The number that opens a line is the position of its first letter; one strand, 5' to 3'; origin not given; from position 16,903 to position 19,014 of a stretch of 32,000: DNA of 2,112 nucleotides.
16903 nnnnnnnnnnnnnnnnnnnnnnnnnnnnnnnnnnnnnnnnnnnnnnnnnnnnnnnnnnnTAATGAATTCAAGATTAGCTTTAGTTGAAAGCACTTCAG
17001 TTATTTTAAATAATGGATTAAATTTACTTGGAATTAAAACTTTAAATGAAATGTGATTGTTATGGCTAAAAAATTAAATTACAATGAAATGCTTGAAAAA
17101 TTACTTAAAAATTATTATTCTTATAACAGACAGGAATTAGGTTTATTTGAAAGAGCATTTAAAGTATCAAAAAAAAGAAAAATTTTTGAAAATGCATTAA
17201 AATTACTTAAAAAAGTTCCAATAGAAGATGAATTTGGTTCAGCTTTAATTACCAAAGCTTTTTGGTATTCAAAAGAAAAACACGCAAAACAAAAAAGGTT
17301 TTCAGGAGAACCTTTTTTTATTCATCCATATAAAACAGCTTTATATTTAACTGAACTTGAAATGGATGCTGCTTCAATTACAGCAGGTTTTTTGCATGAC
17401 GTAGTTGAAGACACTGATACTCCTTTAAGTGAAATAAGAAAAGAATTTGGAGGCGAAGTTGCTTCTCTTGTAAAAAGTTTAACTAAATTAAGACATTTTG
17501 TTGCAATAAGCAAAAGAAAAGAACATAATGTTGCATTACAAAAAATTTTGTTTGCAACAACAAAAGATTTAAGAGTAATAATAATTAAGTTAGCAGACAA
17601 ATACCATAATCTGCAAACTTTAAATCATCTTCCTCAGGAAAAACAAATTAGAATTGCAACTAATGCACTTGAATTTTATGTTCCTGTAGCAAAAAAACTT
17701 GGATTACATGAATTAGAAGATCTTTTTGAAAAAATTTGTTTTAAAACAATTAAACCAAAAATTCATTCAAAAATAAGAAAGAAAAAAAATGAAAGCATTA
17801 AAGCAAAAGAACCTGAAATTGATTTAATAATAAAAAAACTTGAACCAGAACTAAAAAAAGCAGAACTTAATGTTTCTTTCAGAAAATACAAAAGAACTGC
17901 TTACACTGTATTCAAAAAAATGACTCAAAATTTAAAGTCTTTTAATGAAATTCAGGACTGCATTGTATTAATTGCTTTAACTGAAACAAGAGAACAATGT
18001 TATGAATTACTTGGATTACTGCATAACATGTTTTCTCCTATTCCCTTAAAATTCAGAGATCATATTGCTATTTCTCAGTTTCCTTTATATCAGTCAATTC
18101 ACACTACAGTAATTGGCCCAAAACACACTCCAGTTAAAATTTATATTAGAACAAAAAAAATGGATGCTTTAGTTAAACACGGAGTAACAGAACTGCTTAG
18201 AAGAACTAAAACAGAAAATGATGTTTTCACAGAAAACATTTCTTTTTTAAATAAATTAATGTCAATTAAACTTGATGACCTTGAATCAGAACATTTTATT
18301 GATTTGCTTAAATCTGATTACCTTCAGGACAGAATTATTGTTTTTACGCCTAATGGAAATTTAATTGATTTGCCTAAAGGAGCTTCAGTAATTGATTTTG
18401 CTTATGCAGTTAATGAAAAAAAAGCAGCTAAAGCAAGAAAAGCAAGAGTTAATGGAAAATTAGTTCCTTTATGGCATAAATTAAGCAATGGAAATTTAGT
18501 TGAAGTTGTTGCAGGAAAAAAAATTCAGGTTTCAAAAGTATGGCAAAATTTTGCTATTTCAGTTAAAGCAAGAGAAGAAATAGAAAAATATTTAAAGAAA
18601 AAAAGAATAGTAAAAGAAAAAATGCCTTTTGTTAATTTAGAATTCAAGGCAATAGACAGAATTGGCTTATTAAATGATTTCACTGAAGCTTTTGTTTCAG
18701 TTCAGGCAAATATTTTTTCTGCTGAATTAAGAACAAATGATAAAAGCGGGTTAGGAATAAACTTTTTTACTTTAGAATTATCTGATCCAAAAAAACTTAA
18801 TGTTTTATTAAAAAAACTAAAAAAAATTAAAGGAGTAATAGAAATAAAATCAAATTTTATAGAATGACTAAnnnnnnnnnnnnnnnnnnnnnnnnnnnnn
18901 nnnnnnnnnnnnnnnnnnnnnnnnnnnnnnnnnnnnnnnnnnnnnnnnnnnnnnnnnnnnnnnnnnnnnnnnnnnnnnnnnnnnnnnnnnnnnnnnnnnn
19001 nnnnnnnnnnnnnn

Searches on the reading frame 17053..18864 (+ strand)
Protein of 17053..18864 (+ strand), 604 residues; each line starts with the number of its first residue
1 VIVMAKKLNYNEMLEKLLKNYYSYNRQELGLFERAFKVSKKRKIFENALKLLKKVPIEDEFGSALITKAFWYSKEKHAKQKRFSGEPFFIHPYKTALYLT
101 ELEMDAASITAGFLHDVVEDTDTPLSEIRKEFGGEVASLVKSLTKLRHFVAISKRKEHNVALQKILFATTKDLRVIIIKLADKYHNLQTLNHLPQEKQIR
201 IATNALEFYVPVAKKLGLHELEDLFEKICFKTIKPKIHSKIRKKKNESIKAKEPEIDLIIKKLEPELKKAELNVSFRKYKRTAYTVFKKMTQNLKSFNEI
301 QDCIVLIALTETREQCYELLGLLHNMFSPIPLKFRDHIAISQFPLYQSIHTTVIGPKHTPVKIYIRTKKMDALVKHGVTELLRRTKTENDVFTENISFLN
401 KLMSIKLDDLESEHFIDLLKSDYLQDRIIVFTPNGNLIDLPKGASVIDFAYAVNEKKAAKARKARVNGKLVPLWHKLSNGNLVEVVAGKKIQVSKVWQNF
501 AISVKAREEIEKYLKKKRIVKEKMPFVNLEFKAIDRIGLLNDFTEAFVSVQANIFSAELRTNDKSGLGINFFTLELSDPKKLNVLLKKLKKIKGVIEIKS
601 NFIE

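Call 72: search_protein_families(library=pfam, proteins=[window:17053-18864:+], max_evalue=0.001)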
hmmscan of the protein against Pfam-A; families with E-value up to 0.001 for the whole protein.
window:17053-18864:+ (604 aa): 6 families
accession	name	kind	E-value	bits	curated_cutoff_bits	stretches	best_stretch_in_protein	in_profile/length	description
PF13328.12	HD_4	-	9e-35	120.1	27.2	1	69-218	1-155/156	HD domain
PF04607.23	RelA_SpoT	-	1.7e-18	67.4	27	1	282-380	5-104/113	Region found in RelA / SpoT proteins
PF02824.27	TGS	-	1.3e-16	60.8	22.2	1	428-486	1-59/60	TGS domain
PF13291.12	ACT_4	-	8.4e-12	46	27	1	527-599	7-79/80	ACT domain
PF01966.28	HD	-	7.2e-08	33.2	22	1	89-186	2-115/116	HD domain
PF01842.31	ACT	-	2.9e-06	27.4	27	1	528-593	2-65/66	ACT domain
